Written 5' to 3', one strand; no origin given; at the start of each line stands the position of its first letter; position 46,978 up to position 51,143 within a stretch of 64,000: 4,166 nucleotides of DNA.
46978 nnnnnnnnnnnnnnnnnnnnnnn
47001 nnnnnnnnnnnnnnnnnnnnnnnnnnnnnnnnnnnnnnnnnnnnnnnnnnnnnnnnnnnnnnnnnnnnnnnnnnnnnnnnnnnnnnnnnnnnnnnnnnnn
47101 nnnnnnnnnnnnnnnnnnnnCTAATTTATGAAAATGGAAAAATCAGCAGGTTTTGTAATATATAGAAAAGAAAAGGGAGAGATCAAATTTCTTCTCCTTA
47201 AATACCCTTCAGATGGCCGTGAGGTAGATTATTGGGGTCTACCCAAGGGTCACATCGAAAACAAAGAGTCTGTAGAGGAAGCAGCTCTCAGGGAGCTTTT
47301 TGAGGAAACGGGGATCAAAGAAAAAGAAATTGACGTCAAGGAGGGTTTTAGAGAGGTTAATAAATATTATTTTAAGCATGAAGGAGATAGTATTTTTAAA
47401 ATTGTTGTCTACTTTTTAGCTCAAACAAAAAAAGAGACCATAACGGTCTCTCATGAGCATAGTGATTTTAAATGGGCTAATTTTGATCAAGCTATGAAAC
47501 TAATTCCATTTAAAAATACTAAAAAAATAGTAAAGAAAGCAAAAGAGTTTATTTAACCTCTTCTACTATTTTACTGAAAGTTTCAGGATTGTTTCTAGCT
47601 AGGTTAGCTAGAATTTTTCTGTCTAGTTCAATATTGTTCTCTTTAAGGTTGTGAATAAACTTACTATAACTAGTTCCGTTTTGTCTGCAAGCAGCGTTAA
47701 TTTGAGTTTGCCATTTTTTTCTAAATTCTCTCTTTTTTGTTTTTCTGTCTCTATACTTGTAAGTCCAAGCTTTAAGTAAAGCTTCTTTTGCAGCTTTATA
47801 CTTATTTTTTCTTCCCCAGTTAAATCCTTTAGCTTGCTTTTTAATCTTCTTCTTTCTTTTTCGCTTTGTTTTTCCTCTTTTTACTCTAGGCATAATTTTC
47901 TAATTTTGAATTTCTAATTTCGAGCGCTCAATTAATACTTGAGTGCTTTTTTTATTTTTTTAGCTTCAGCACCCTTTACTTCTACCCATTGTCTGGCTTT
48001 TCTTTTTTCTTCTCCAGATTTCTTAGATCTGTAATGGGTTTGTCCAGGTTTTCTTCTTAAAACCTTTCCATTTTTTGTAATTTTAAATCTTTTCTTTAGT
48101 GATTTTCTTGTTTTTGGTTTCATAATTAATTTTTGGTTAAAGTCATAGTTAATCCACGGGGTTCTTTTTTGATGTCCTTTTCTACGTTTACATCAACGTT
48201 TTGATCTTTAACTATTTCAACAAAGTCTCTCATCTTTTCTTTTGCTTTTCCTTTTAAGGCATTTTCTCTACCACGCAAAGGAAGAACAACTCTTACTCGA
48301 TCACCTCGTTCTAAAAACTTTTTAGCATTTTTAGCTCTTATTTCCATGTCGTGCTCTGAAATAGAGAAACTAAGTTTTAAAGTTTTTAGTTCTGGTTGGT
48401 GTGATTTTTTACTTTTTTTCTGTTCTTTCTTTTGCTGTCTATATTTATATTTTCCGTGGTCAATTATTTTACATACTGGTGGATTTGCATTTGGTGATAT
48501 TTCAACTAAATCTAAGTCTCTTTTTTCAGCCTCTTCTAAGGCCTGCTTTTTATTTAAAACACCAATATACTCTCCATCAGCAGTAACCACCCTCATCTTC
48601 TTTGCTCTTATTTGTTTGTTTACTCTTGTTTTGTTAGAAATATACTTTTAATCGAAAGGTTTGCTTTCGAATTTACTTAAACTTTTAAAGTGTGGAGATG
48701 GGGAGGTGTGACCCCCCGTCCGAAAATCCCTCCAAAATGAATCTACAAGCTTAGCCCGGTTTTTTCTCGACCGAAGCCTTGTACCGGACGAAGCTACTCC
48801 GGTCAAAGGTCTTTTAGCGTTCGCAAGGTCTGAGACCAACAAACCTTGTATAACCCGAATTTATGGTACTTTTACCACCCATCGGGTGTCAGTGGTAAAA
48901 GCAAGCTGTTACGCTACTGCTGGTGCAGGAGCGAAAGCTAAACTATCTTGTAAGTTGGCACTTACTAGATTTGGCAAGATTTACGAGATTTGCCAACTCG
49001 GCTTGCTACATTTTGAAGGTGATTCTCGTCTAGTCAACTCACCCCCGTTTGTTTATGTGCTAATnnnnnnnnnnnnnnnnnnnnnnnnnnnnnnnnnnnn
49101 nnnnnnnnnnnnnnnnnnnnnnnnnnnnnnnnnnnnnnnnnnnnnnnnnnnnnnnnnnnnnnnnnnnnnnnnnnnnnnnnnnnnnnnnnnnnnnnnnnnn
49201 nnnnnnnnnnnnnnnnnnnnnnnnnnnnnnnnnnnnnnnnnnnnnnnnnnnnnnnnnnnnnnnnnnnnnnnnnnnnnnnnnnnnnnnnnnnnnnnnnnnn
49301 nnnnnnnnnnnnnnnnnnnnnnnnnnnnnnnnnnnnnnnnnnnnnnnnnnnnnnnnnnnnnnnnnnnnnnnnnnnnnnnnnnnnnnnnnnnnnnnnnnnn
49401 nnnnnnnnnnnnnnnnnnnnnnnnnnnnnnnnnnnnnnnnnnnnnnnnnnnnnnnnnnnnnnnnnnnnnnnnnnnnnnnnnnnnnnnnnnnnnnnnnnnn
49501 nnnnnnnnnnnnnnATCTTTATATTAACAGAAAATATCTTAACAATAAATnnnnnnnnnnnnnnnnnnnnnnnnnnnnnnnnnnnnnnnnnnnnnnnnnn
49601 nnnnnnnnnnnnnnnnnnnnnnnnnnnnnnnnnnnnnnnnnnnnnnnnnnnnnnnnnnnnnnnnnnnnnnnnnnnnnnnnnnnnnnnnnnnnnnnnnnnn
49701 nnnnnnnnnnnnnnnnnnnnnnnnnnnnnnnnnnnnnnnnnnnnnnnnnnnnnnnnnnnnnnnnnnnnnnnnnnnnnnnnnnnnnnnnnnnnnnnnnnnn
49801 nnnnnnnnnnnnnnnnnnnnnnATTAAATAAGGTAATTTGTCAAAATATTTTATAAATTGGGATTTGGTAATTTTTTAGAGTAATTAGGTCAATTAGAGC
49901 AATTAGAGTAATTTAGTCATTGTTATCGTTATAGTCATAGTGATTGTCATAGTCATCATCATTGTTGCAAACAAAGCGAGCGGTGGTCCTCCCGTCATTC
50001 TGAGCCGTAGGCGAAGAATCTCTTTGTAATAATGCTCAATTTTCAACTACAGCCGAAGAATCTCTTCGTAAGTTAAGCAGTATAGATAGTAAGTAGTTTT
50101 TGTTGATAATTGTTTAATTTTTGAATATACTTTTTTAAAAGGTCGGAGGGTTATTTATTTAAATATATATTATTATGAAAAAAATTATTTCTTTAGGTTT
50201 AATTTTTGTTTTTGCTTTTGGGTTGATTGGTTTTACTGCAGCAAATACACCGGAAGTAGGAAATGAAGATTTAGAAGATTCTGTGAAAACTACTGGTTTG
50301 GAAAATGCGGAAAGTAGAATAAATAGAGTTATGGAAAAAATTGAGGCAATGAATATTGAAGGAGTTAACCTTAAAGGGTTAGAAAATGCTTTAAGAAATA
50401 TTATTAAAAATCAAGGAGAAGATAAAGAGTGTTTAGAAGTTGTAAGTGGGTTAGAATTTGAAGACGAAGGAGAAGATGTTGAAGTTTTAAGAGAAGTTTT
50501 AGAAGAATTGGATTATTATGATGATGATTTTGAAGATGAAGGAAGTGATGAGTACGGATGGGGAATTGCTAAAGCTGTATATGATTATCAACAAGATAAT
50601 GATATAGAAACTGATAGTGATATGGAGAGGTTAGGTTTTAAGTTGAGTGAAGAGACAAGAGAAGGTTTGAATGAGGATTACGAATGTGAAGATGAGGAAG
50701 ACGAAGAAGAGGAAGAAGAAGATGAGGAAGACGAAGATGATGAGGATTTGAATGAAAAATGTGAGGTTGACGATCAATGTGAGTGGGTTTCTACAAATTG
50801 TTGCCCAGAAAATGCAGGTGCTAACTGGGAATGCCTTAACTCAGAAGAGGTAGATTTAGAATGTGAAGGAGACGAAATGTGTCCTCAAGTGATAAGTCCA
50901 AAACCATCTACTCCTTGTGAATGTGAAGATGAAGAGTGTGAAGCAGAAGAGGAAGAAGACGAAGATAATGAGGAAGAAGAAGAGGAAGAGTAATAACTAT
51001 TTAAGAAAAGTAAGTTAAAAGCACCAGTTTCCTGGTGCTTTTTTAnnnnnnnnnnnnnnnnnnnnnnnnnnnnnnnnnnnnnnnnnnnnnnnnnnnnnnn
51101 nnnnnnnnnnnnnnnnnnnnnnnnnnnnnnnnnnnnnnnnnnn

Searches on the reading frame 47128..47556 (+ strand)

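Call 59: search_protein_families(library=pfam, proteins=[window:47128-47556:+], max_evalue=0.0001)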
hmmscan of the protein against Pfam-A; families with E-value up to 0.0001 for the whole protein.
window:47128-47556:+ (142 aa): 1 family
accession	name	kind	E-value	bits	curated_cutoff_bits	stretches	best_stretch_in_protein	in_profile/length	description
PF00293.34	NUDIX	-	2.1e-21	76.8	21.1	1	6-130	5-125/134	NUDIX domain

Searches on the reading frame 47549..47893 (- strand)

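Call 59: search_protein_families(library=pfam, proteins=[window:47549-47893:-], max_evalue=0.0001)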
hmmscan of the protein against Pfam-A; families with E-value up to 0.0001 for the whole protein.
window:47549-47893:- (114 aa): 1 family
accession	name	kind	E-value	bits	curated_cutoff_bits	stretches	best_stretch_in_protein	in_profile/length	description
PF00453.23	Ribosomal_L20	-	1.7e-38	131.4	30.8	1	3-109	1-107/107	Ribosomal protein L20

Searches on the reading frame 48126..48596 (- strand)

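Call 59: search_protein_families(library=pfam, proteins=[window:48126-48596:-], max_evalue=0.0001)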
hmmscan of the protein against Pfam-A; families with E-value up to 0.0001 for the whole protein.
window:48126-48596:- (156 aa): 2 families
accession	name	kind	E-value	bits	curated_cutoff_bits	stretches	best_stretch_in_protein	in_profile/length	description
PF05198.21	IF3_N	-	1.8e-25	89.3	26.9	1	2-60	11-69/70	Translation initiation factor IF-3, N-terminal domain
PF00707.27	IF3_C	-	4.1e-19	68.7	34.8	1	69-155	2-85/86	Translation initiation factor IF-3, C-terminal domain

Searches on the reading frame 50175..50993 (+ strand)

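Call 59: search_protein_families(library=pfam, proteins=[window:50175-50993:+], max_evalue=0.0001)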
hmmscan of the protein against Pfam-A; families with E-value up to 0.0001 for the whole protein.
window:50175-50993:+ (272 aa): 1 family
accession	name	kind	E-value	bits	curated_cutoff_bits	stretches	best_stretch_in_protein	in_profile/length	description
PF01471.23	PG_binding_1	-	5.1e-05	23.8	23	1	99-147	2-46/57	Putative peptidoglycan binding domain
